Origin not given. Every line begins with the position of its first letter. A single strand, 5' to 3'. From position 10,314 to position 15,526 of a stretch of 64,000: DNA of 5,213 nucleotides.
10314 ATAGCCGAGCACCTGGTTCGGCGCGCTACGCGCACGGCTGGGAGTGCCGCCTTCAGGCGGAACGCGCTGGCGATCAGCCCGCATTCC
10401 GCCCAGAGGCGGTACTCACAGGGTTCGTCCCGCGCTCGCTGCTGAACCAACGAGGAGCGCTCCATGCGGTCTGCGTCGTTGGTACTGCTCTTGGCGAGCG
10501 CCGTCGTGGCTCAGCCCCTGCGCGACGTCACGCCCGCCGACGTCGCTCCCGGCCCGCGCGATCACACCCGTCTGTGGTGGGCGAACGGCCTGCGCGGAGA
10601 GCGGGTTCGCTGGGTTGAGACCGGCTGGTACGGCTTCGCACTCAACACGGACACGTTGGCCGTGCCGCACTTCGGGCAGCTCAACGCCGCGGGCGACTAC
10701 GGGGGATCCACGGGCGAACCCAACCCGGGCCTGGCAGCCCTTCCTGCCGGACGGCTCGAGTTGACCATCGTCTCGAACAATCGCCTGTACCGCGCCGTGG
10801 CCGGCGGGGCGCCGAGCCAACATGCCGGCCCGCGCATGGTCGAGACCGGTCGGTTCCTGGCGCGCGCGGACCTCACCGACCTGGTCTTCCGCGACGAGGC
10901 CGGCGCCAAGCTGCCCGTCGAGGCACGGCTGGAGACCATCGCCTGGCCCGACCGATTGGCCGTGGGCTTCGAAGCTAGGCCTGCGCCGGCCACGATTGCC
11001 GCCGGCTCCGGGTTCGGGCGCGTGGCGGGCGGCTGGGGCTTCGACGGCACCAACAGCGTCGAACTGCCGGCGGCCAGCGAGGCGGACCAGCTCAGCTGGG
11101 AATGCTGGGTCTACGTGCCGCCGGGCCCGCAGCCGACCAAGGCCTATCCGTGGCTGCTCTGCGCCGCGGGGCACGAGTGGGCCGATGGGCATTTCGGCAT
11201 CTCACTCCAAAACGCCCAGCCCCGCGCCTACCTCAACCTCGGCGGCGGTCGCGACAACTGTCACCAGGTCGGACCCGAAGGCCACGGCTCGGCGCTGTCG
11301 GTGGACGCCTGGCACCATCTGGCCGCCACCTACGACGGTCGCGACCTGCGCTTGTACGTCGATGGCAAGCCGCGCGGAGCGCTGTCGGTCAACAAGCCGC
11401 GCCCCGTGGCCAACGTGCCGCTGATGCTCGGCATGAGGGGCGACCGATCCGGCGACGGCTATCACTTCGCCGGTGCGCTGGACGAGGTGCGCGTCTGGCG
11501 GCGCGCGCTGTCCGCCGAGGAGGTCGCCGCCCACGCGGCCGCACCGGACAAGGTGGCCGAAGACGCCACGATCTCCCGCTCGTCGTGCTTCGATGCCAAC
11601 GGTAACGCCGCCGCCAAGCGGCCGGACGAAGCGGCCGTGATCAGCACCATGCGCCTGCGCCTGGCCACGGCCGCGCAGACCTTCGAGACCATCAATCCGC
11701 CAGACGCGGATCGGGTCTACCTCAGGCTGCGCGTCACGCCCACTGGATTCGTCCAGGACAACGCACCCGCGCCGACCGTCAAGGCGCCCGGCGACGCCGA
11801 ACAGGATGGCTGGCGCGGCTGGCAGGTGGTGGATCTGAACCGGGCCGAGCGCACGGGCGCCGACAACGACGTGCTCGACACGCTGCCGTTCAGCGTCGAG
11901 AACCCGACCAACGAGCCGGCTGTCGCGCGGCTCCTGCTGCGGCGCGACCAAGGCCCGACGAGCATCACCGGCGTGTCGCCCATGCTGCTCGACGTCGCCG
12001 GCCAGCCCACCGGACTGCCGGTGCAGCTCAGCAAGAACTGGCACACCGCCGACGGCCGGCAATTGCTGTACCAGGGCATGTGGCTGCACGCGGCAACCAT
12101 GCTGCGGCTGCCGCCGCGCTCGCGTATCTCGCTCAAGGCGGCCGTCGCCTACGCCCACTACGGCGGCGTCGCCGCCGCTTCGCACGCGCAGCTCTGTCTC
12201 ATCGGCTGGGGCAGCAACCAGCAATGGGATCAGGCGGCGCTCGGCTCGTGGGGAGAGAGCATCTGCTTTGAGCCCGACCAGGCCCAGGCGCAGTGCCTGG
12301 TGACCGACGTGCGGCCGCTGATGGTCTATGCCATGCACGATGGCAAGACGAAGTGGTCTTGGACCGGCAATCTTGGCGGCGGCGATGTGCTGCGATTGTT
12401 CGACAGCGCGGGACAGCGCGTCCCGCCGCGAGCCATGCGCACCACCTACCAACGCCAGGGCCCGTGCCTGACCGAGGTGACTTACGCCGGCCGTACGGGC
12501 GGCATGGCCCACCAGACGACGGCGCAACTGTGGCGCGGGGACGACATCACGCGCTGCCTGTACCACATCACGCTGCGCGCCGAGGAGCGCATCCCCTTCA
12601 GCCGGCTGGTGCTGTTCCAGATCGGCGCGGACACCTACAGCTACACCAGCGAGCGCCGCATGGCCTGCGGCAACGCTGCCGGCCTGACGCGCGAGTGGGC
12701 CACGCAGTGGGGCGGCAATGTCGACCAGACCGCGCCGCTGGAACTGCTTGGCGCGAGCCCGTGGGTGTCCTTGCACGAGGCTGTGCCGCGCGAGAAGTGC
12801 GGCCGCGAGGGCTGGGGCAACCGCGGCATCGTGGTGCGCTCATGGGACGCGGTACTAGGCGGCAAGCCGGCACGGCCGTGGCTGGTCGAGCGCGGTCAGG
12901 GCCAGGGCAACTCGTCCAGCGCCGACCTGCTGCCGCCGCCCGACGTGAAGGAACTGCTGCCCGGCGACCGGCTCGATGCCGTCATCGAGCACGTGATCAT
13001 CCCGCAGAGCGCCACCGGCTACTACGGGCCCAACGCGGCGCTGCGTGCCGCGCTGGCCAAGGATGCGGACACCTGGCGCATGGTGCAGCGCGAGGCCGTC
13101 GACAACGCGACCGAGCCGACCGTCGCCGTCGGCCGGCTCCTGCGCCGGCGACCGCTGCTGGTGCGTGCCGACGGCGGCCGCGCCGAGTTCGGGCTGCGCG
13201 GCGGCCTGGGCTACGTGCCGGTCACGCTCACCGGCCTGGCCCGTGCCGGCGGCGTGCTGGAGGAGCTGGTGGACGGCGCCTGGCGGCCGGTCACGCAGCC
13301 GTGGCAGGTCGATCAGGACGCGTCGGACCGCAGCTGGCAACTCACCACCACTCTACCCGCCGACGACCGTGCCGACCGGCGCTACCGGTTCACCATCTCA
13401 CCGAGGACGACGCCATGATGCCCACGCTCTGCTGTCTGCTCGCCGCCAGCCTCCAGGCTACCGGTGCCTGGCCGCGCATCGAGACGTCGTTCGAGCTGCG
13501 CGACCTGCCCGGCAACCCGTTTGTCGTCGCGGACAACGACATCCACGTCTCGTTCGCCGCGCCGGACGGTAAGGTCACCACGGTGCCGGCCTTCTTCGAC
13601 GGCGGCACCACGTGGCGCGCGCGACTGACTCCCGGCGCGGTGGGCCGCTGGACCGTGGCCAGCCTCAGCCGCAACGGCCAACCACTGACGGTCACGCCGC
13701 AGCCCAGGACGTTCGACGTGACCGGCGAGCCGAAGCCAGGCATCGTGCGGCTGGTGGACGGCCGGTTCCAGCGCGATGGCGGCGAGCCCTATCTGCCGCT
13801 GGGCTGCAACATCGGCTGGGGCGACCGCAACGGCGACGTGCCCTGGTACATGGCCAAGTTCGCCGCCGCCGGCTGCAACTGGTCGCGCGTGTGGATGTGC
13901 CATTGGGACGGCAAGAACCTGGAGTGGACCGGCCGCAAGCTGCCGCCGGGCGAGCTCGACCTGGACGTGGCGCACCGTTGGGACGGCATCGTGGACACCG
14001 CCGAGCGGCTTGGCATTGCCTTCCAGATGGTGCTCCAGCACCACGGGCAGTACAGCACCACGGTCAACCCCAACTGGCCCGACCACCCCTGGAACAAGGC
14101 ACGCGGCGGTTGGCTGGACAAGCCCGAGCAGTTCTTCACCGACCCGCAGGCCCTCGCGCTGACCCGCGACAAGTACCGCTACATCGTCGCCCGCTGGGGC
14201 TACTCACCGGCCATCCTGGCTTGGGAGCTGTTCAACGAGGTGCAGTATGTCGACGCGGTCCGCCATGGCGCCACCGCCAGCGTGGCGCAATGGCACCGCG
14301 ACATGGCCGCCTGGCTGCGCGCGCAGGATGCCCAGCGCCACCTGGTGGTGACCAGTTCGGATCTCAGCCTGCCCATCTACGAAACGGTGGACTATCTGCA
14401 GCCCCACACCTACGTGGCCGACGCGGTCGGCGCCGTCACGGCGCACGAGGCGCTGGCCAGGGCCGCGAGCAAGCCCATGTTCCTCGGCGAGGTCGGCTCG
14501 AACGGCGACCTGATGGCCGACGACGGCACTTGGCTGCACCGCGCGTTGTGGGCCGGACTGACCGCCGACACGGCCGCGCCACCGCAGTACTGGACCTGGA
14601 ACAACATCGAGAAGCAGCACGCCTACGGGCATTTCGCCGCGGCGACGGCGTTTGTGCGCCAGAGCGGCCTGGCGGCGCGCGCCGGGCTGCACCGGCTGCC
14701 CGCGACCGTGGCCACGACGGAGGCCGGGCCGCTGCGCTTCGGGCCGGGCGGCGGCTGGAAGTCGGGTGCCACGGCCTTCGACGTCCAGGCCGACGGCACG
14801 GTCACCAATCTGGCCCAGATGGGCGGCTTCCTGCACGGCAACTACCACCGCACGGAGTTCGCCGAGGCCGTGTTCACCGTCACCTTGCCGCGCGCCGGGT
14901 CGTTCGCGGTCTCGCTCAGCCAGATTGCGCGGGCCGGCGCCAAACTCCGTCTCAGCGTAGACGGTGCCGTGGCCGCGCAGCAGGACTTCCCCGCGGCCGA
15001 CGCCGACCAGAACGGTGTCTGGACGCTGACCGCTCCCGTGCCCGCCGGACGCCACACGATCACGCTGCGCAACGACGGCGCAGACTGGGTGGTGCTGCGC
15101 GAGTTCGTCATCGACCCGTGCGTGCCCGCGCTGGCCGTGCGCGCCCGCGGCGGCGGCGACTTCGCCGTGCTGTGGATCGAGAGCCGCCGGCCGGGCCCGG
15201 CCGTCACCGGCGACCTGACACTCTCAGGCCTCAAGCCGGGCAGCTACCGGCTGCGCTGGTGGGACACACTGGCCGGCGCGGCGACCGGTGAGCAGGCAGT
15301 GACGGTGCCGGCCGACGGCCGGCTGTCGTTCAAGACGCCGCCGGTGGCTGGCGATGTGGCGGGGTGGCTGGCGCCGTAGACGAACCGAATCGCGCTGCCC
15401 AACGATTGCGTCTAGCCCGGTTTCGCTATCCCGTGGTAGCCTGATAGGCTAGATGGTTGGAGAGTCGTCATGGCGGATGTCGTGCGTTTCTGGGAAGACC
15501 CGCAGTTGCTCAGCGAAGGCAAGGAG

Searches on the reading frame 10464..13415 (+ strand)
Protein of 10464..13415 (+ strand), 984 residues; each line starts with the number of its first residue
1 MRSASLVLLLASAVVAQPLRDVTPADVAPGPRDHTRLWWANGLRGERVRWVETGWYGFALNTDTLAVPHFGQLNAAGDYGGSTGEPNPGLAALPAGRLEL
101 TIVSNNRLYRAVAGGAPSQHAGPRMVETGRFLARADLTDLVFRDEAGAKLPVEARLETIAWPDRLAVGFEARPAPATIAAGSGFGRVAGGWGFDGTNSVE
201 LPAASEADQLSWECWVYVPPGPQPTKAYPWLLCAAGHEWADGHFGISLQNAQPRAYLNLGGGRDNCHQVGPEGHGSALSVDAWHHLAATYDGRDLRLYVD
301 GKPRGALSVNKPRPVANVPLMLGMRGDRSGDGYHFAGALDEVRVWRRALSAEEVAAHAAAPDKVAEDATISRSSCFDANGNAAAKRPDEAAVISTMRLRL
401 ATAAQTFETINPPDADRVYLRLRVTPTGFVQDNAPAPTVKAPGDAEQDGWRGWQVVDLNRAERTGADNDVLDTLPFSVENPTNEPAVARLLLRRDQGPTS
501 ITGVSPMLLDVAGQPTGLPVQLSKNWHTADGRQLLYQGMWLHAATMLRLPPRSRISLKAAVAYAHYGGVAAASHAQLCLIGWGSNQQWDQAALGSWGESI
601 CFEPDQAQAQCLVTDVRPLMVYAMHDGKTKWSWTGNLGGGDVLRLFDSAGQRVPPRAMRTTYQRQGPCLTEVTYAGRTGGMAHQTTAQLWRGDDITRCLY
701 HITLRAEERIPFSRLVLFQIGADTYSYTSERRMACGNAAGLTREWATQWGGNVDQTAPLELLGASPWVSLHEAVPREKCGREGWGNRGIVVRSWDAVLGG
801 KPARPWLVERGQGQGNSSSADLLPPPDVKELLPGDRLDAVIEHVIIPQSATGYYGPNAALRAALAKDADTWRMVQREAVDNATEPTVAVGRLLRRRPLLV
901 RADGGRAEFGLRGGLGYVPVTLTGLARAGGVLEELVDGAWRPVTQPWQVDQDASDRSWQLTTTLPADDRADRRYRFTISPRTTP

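Call 8: search_protein_families(library=pfam, proteins=[window:10464-13415:+], max_evalue=0.01)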
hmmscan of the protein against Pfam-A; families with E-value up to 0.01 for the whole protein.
window:10464-13415:+ (984 aa): 2 families
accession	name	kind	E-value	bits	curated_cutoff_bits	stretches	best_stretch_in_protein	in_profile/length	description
PF13385.13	Laminin_G_3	-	9.5e-24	84.7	27.6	1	194-355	2-151/151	Concanavalin A-like lectin/glucanases superfamily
PF02210.31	Laminin_G_2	-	0.00016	22.6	22.9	1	236-343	15-122/126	Laminin G domain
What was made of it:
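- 10464..13418 (+): 984-aa LamG-domain protein with a signal-peptide-like N-terminus (neighbour, not part of the pair). Laminin_G_3 E=9.5e-24 (call 8).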

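Call 9: search_protein_families(library=ncbifam, proteins=[window:10464-13415:+], max_evalue=0.01)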
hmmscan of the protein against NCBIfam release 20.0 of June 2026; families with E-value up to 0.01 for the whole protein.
window:10464-13415:+ (984 aa): 1 family
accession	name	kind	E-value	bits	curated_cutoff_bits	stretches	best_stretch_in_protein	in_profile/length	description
NF052521.1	TafC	equivalog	1.5e-07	30.9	410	1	275-355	276-357/373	TafC family fimbrial protein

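Call 32: find_homologous_proteins(query=window:10464-13415:+)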
Query window:10464-13415:+ (984 aa): 51 proteins with E <= 0.001 among 8000 candidates.
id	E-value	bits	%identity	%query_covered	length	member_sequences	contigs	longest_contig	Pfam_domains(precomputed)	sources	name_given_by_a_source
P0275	0.0e+0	2279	100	100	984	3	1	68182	PF13385.14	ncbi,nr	ncbi:MAG: LamG domain-containing protein [Armatimonadetes bacterium]|nr:LamG domain-containing prote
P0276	0.0e+0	1846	80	98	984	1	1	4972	PF13385.14,PF02210.32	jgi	-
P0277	0.0e+0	1032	78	58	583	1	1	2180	-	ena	-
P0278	3.3e-296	1004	50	98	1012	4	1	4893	PF13385.14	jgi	jgi:hypothetical protein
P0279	3.1e-288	977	48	99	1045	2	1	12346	PF13385.14,PF02210.32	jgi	-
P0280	1.1e-286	972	49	99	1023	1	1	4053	PF13385.14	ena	-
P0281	2.3e-286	971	49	97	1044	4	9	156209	PF13385.14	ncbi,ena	-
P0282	2.7e-285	967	50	94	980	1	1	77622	PF13385.14,PF02210.32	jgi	jgi:hypothetical protein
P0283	2.9e-285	967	49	96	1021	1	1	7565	PF13385.14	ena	-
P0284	2.4e-282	958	49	99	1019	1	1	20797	PF13385.14,PF02210.32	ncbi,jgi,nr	ncbi:MAG: LamG domain-containing protein [Armatimonadetes bacterium]|nr:LamG domain-containing prote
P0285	1.5e-276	939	48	97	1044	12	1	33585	PF13385.14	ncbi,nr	ncbi:MAG: LamG domain-containing protein [Armatimonadetes bacterium]|nr:LamG domain-containing prote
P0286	8.5e-271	919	45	99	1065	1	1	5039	PF13385.14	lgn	-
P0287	3.2e-263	894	45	99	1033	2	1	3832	PF13385.14,PF02210.32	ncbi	-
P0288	2.2e-256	872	47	97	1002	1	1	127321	PF13385.14,PF02210.32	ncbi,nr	ncbi:MAG: LamG domain-containing protein [Fimbriimonadaceae bacterium]|nr:LamG domain-containing pro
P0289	6.6e-255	867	46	97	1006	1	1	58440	PF13385.14,PF02210.32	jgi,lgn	-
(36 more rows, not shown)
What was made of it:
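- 10464..13418 (+): Homologues of similar length are almost all unnamed metagenome proteins; the named ones are mostly Armatimonadota (call 32).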

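Call 34: find_encoding_contigs(protein=P0276, flank=10000, max_places=2)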
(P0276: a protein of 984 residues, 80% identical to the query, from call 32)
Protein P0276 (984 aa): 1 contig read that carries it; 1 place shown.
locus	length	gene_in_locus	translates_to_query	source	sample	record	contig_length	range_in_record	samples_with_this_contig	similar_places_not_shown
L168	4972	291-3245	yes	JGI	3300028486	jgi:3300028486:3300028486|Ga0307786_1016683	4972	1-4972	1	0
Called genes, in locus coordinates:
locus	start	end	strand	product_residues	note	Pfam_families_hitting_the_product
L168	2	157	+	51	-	?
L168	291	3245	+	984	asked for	PF13385:Laminin_G_3, PF02210:Laminin_G_2 (weak)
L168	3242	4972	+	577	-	?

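Call 35: find_encoding_contigs(protein=P0284, flank=10000, max_places=2)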
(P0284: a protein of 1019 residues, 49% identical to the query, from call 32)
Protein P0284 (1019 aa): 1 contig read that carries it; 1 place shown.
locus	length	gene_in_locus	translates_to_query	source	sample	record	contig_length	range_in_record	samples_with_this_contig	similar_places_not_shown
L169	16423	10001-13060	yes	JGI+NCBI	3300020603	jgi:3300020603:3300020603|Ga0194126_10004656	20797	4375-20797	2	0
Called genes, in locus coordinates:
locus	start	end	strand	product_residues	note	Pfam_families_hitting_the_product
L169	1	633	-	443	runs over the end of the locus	-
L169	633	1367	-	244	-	-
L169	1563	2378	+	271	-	-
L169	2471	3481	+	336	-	PF01408:GFO_IDH_MocA, PF02894:GFO_IDH_MocA_C, PF22725:GFO_IDH_MocA_C3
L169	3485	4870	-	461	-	-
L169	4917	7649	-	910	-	PF02838:Glyco_hydro_20b, PF00728:Glyco_hydro_20 (weak)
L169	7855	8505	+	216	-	PF02633:Creatininase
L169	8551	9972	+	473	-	PF01120:Alpha_L_fucos, PF16757:Fucosidase_C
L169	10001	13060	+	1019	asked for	PF13385:Laminin_G_3, PF02210:Laminin_G_2 (faint)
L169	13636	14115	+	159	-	-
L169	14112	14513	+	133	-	-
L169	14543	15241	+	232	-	PF04542:Sigma70_r2, PF08281:Sigma70_r4_2 (weak), PF00196:GerE (weak)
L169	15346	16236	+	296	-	PF02091:tRNA-synt_2e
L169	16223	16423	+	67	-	PF04255:DUF433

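Call 36: find_encoding_contigs(protein=P0281, flank=10000, max_places=3)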
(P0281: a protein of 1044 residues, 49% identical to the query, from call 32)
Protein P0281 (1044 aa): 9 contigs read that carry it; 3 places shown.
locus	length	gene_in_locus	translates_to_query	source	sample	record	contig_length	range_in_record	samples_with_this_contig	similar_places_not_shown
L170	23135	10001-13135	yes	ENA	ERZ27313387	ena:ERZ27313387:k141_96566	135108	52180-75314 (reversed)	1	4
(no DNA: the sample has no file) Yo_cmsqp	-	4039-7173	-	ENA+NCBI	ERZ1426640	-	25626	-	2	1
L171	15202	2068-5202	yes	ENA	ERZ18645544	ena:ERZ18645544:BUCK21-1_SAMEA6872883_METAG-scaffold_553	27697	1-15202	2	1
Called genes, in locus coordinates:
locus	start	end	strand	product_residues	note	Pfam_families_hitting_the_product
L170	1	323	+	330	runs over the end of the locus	-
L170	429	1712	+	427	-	PF00150:Cellulase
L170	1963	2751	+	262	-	PF07963:N_methyl, PF07596:SBP_bac_10 (weak)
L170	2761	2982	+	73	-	-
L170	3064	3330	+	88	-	-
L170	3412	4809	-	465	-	PF00270:DEAD, PF00271:Helicase_C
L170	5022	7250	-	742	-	PF02901:PFL-like, PF01228:Gly_radical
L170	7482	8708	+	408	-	PF13527:Acetyltransf_9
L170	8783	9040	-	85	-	PF13183:Fer4_8 (faint), PF14697:Fer4_21 (faint), PF12838:Fer4_7 (weak), PF13187:Fer4_9 (weak), PF12797:Fer4_2 (weak), PF00037:Fer4, PF12837:Fer4_6 (weak), PF13237:Fer4_10 (weak), +2 more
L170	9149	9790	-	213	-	PF06971:Put_DNA-bind_N, PF02629:CoA_binding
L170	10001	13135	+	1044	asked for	PF13385:Laminin_G_3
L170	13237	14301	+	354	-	PF01208:URO-D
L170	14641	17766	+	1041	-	PF00497:SBP_bac_3, PF00989:PAS, PF08448:PAS_4 (weak), PF13188:PAS_8, PF13426:PAS_9, PF00512:HisKA (weak), PF02518:HATPase_c, PF00072:Response_reg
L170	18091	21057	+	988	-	PF25778:DUF7948, PF16640:Big_3_5 (faint), PF06739:SBBP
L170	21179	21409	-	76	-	-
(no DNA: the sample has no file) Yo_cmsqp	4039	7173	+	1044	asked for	PF13385:Laminin_G_3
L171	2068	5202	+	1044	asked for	PF13385:Laminin_G_3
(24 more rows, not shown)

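Call 56: search_solved_structures(query=window:10464-13415:+, max_evalue=0.1)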
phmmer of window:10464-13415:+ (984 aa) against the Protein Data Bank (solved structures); distinct sequences matched with E-value up to 0.1: 7.
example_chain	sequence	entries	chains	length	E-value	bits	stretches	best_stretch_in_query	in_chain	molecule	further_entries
8sl1_A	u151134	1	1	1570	4.7e-07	31.4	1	281-368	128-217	Pappalysin-2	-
4qvs_A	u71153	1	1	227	0.001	20.3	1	274-361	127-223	S-layer domain-containing protein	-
8a7d_C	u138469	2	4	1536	0.036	15.2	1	237-355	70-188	Pappalysin-1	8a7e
7y5n_C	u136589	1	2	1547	0.036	15.2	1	237-355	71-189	Pappalysin-1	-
7ufg_A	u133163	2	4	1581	0.037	15.2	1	237-355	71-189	Pappalysin-1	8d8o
8hgg_C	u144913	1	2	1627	0.038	15.2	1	237-355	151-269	Pappalysin-1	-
7y5q_A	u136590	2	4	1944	0.047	14.8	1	237-355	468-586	Maltose/maltodextrin-binding periplasmic protein,Pappalysin-1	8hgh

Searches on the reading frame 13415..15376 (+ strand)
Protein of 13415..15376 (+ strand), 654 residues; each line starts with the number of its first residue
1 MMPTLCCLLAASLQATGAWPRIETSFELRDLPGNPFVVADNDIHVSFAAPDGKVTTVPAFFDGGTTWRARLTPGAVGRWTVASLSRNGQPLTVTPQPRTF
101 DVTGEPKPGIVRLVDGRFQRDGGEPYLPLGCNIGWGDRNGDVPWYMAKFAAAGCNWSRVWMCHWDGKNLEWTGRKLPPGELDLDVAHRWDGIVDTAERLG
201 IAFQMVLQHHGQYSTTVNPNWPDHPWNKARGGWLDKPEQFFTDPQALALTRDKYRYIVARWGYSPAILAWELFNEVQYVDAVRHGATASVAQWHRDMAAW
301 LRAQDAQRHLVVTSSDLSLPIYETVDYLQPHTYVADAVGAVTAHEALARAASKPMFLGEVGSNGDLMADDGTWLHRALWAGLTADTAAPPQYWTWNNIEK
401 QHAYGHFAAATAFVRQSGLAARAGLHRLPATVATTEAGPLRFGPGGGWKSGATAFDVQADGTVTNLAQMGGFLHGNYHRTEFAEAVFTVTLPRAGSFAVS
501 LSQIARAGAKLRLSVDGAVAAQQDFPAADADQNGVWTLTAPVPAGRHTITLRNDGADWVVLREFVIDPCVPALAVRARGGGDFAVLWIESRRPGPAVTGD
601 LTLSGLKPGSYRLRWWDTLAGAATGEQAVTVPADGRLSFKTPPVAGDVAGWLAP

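Call 8: search_protein_families(library=pfam, proteins=[window:13415-15376:+], max_evalue=0.01)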
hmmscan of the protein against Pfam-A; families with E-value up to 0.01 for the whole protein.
window:13415-15376:+ (654 aa): 1 family
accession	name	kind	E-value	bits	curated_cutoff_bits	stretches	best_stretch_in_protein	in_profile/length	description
PF16586.11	DUF5060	-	3.2e-12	47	27.2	1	18-81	4-65/70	Domain of unknown function (DUF5060)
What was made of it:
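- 13415..15379 (+): DUF5060 plus GH5-like glycosidase with a signal-peptide-like N-terminus (neighbour). DUF5060 E=3e-12 (call 8).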

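Call 9: search_protein_families(library=ncbifam, proteins=[window:13415-15376:+], max_evalue=0.01)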
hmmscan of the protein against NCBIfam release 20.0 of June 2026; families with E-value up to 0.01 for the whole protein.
window:13415-15376:+ (654 aa): 0 families

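Call 55: search_solved_structures(query=window:13415-15376:+, max_evalue=0.1)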
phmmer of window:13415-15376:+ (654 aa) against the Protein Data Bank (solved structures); distinct sequences matched with E-value up to 0.1: 10.
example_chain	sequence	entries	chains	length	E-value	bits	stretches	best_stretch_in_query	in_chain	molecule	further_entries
9gmj_A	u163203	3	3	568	5.7e-38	134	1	68-416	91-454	DUF5060 domain-containing protein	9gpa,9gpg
9gpc_A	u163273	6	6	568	1.5e-37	132.6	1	68-416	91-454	DUF5060 domain-containing protein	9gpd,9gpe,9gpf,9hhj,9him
3wfl_A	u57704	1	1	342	1.6e-08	36.6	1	193-333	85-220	beta-mannanase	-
4n0r_A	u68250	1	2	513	1e-06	30.7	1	18-164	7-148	putative glycoside hydrolase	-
3ziz_A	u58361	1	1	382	0.00017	23.3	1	117-327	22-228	GH5 ENDO-BETA-1,4-MANNANASE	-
31ao_A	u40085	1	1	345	0.00043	22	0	134-319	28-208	Probable mannan endo-1,4-beta-mannosidase A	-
3wh9_A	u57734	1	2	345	0.00059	21.6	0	134-319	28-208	Endo-beta-1,4-mannanase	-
9m20_A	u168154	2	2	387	0.00089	21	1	171-310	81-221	mannan endo-1,4-beta-mannosidase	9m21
4awe_A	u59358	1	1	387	0.0078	17.9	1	189-312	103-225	ENDO-BETA-D-1,4-MANNANASE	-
1rh9_A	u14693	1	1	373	0.052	15.1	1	178-311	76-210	endo-beta-mannanase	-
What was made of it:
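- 13415..15379 (+): PDB DUF5060 proteins at 6e-38 and GH5 mannanases at 1e-8 (call 55).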
